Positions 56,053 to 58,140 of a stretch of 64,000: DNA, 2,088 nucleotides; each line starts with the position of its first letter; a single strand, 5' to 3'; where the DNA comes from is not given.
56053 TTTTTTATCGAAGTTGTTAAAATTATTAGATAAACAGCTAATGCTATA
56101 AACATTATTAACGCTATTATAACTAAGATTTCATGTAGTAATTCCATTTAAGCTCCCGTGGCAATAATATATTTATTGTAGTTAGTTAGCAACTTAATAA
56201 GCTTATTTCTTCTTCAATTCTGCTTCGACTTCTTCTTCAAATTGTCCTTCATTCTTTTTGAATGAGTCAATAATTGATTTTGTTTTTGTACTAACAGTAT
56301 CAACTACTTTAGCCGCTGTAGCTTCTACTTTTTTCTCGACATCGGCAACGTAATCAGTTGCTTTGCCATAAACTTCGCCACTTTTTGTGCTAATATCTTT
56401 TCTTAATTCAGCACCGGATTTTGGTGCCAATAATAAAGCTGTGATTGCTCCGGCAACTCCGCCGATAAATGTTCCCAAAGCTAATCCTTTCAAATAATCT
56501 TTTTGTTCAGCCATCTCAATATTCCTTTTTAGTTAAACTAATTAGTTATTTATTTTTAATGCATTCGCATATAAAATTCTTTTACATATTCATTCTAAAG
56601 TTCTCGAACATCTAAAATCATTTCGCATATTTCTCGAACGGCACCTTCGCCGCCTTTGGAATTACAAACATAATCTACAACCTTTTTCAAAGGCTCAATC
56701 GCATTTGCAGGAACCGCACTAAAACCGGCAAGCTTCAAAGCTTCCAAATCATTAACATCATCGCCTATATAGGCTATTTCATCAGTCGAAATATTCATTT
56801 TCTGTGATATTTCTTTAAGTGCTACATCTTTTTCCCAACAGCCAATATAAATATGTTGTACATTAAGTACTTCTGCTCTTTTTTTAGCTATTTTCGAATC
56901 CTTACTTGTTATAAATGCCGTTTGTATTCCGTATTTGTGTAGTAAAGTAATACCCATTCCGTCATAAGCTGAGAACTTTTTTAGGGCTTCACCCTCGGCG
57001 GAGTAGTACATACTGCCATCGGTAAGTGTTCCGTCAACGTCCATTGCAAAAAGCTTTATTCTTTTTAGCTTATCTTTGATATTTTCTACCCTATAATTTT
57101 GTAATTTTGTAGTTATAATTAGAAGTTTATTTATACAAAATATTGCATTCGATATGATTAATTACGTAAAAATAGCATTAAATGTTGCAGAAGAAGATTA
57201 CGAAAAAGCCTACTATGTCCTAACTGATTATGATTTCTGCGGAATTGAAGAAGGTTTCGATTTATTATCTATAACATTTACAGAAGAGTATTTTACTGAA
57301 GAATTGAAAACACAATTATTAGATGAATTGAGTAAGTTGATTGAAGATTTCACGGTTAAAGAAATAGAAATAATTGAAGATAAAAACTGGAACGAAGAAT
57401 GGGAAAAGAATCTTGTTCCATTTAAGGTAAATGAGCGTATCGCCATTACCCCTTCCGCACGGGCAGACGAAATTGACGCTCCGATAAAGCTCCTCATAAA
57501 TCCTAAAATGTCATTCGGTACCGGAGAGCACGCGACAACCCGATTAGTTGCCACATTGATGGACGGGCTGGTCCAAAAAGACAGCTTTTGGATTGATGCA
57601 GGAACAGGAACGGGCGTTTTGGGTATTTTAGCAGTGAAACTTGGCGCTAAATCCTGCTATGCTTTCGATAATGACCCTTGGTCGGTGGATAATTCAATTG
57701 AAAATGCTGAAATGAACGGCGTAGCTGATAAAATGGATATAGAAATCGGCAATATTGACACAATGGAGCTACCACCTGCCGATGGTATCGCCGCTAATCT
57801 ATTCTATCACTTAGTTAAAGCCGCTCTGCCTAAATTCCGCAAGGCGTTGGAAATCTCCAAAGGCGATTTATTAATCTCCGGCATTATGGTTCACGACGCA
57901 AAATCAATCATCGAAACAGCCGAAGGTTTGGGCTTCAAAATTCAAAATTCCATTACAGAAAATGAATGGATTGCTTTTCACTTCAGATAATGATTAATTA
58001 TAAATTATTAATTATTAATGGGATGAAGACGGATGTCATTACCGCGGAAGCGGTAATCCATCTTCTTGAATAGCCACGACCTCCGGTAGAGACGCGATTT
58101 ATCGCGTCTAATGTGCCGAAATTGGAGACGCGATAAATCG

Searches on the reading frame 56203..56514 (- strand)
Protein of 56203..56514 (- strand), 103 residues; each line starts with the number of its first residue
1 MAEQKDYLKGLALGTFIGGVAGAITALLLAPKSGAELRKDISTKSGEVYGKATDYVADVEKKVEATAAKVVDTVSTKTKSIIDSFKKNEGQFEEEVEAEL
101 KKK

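Call 10: search_protein_families(library=pfam, proteins=[window:56203-56514:-], max_evalue=0.01)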
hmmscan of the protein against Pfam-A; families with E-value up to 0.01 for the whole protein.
window:56203-56514:- (103 aa): 2 families
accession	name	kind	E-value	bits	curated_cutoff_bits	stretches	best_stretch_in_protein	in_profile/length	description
PF12732.12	YtxH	-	3.5e-18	66.2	37.5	1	13-86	2-71/71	YtxH-like protein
PF01442.23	Apolipoprotein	-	0.002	18.3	90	1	33-93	34-94/190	Apolipoprotein A1/A4/E domain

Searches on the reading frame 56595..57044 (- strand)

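Call 10: search_protein_families(library=pfam, proteins=[window:56595-57044:-], max_evalue=0.01)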
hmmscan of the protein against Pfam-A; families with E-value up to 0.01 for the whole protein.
window:56595-57044:- (149 aa): 4 families
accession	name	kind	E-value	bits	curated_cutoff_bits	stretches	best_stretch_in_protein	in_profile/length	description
PF08282.18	Hydrolase_3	-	7.5e-14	52.5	20.9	1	68-135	184-251/255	haloacid dehalogenase-like hydrolase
PF00702.32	Hydrolase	-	2.7e-09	38.1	26.4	1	34-107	109-191/191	haloacid dehalogenase-like hydrolase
PF13419.12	HAD_2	-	6.9e-06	26.7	23.8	1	20-110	75-175/178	Haloacid dehalogenase-like hydrolase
PF12710.13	HAD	-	0.00015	22.7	27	0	69-104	150-189/189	haloacid dehalogenase-like hydrolase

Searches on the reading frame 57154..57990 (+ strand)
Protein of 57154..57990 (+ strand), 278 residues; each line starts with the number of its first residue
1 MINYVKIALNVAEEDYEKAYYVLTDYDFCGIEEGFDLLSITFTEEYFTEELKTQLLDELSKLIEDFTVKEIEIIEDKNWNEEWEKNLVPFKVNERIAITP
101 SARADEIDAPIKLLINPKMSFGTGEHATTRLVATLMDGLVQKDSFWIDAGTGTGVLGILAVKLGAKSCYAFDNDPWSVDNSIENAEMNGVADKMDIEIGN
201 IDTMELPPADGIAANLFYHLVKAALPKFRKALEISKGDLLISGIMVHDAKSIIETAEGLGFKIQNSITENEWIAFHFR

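Call 10: search_protein_families(library=pfam, proteins=[window:57154-57990:+], max_evalue=0.01)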
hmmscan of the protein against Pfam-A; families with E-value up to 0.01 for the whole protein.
window:57154-57990:+ (278 aa): 6 families
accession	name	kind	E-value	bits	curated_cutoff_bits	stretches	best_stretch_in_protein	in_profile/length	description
PF06325.19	PrmA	-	7.3e-49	167.3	22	1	43-277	63-293/296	Ribosomal protein L11 methyltransferase (PrmA)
PF13847.12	Methyltransf_31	-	3.1e-05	24.1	27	1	147-232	8-98/145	Methyltransferase domain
PF13649.12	Methyltransf_25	-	0.00016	22.7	27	1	148-227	3-84/97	Methyltransferase domain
PF05175.20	MTS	-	0.0012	19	23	1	134-201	26-90/170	Methyltransferase small domain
PF24078.1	Beta-sol_PIC_HAP1_IgA0_2nd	-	0.005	17.1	27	0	232-277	28-65/173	PIC/HAP1/IgA0 second beta-solenoid repeat region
PF03602.21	Cons_hypoth95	-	0.0077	16.3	24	0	143-194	42-93/182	Conserved hypothetical protein 95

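Call 13: find_encoding_contigs(protein=window:57154-57990:+, flank=3000, max_places=10)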
Protein window:57154-57990:+ (278 aa): 5 contigs read that carry it; 2 places shown.
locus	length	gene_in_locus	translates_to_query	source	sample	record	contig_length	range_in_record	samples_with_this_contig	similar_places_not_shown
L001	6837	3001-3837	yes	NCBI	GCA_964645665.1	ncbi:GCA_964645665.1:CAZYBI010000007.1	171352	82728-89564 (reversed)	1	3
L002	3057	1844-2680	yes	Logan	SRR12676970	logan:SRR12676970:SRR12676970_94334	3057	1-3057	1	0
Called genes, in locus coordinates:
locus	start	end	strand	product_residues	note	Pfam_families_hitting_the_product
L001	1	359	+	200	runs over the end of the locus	PF01725:Ham1p_like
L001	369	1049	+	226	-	PF13489:Methyltransf_23, PF08241:Methyltransf_11, PF08242:Methyltransf_12 (weak), PF13649:Methyltransf_25 (faint), PF13847:Methyltransf_31 (weak)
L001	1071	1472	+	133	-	-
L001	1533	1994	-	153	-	PF06103:DUF948 (weak)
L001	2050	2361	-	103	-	PF12732:YtxH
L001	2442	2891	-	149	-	PF13419:HAD_2 (faint), PF00702:Hydrolase (weak), PF08282:Hydrolase_3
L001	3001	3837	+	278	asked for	PF06325:PrmA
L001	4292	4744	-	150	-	PF00359:PTS_EIIA_2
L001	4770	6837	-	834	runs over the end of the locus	PF00483:NTP_transferase, PF00132:Hexapep (weak), PF25084:LbH_EIF2B, PF25087:GMPPB_C, PF02878:PGM_PMM_I, PF02879:PGM_PMM_II (weak), PF02880:PGM_PMM_III (weak)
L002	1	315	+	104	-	?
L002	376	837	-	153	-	PF06103:DUF948 (weak)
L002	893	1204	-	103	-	PF12732:YtxH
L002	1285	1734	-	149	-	PF13419:HAD_2 (faint), PF00702:Hydrolase (weak), PF08282:Hydrolase_3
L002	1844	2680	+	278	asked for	PF06325:PrmA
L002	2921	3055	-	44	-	?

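Call 14: find_homologous_proteins(query=window:57154-57990:+, max_evalue=1e-20)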
Query window:57154-57990:+ (278 aa): 2458 proteins with E <= 1e-20 among 4018 candidates; the best 120 are listed.
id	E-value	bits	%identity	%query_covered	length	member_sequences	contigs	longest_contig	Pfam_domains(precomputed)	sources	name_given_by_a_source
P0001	1.6e-174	597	96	100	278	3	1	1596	PF06325.20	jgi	jgi:ribosomal protein L11 methyltransferase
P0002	3.0e-174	596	95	100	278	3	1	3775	PF06325.20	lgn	-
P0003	1.7e-173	593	95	100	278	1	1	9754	PF13847.13,PF06325.20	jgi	jgi:ribosomal protein L11 methyltransferase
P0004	1.7e-155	534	85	100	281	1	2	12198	PF06325.20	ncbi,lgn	-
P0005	1.3e-138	479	93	82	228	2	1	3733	PF13847.13,PF06325.20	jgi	-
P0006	4.5e-105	369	94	63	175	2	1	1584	PF06325.20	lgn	-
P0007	8.5e-103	361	59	100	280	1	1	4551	PF13847.13,PF06325.20,PF05175.21,PF13649.13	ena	-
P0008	4.0e-102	359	58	100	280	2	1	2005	PF13847.13,PF06325.20,PF05175.21,PF13649.13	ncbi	-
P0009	9.5e-94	332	56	99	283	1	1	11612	PF13847.13,PF06325.20,PF13649.13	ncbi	-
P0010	3.9e-92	327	56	99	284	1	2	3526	PF13847.13,PF06325.20,PF05175.21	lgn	-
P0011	4.9e-91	323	53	100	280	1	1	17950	PF13847.13,PF06325.20,PF05175.21,PF13649.13,PF08241.19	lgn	-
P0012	6.6e-91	322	55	99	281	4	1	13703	PF13847.13,PF06325.20,PF13649.13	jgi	jgi:ribosomal protein L11 methyltransferase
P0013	2.1e-89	318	53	99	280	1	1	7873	PF13847.13,PF06325.20,PF05175.21,PF13649.13,PF02475.24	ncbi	-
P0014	2.1e-89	318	53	99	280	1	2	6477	PF13847.13,PF06325.20,PF05175.21,PF13649.13,PF02475.24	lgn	-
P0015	2.7e-89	317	53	99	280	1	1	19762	PF13847.13,PF06325.20,PF05175.21,PF13649.13,PF02475.24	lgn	-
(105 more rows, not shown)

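Call 16: find_encoding_contigs(protein=P0003, flank=3000, max_places=3)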
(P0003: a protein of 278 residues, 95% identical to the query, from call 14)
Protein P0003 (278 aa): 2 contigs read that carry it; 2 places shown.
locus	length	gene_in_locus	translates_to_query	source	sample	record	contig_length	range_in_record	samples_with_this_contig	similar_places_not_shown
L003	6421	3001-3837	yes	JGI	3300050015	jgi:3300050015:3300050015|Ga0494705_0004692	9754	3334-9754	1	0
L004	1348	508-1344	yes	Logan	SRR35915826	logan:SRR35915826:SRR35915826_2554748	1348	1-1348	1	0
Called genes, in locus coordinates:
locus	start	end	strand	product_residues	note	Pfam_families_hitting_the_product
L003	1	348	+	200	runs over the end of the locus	PF01725:Ham1p_like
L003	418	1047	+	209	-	PF13489:Methyltransf_23, PF13847:Methyltransf_31, PF08241:Methyltransf_11, PF08242:Methyltransf_12 (weak)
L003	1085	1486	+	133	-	-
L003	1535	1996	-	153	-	PF06103:DUF948 (faint)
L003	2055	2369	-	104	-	PF12732:YtxH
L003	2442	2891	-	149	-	PF13419:HAD_2 (faint), PF00702:Hydrolase (weak), PF08282:Hydrolase_3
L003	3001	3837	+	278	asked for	PF06325:PrmA, PF13847:Methyltransf_31 (weak)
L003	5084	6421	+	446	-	?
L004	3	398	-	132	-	?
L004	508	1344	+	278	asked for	PF06325:PrmA, PF13847:Methyltransf_31 (weak)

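Call 17: find_encoding_contigs(protein=P0004, flank=3000, max_places=3)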
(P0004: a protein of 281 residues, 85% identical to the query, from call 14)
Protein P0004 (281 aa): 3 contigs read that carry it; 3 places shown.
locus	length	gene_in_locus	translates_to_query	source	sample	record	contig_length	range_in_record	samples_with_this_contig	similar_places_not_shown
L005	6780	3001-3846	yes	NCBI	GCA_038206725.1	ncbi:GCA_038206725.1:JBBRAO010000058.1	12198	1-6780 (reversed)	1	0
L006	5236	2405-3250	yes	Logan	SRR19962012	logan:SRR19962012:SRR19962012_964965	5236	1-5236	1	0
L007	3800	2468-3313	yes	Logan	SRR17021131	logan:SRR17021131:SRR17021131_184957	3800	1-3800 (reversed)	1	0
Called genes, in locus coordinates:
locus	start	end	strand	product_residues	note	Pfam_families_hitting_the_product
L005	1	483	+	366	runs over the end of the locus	PF03308:MeaB, PF02492:cobW (weak)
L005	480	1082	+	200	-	PF01725:Ham1p_like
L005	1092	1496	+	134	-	-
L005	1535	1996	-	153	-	PF06103:DUF948 (faint)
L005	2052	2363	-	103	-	PF12732:YtxH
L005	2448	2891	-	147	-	PF00702:Hydrolase (faint), PF08282:Hydrolase_3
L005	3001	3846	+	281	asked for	PF06325:PrmA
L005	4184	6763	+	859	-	PF13734:Inhibitor_I69, PF01640:Peptidase_C10, PF18962:Por_Secre_tail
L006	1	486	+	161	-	?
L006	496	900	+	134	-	-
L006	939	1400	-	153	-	PF06103:DUF948 (faint)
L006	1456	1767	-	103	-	PF12732:YtxH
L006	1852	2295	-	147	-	PF00702:Hydrolase (faint), PF08282:Hydrolase_3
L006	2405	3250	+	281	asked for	PF06325:PrmA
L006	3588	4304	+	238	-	PF13734:Inhibitor_I69, PF01640:Peptidase_C10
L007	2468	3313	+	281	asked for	PF06325:PrmA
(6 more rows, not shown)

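Call 18: find_encoding_contigs(protein=P0002, flank=3000, max_places=3)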
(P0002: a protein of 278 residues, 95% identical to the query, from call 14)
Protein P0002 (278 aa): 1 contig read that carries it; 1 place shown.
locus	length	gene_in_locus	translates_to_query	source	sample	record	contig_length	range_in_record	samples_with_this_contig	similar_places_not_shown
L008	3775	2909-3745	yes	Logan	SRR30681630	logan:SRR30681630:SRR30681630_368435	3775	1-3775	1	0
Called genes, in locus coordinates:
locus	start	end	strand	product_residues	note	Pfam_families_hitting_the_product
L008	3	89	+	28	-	?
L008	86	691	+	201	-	PF01725:Ham1p_like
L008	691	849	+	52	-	-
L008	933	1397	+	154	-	PF13489:Methyltransf_23 (weak)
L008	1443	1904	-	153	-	-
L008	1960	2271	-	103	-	PF12732:YtxH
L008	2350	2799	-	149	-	PF13419:HAD_2 (weak), PF00702:Hydrolase, PF08282:Hydrolase_3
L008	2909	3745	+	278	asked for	PF06325:PrmA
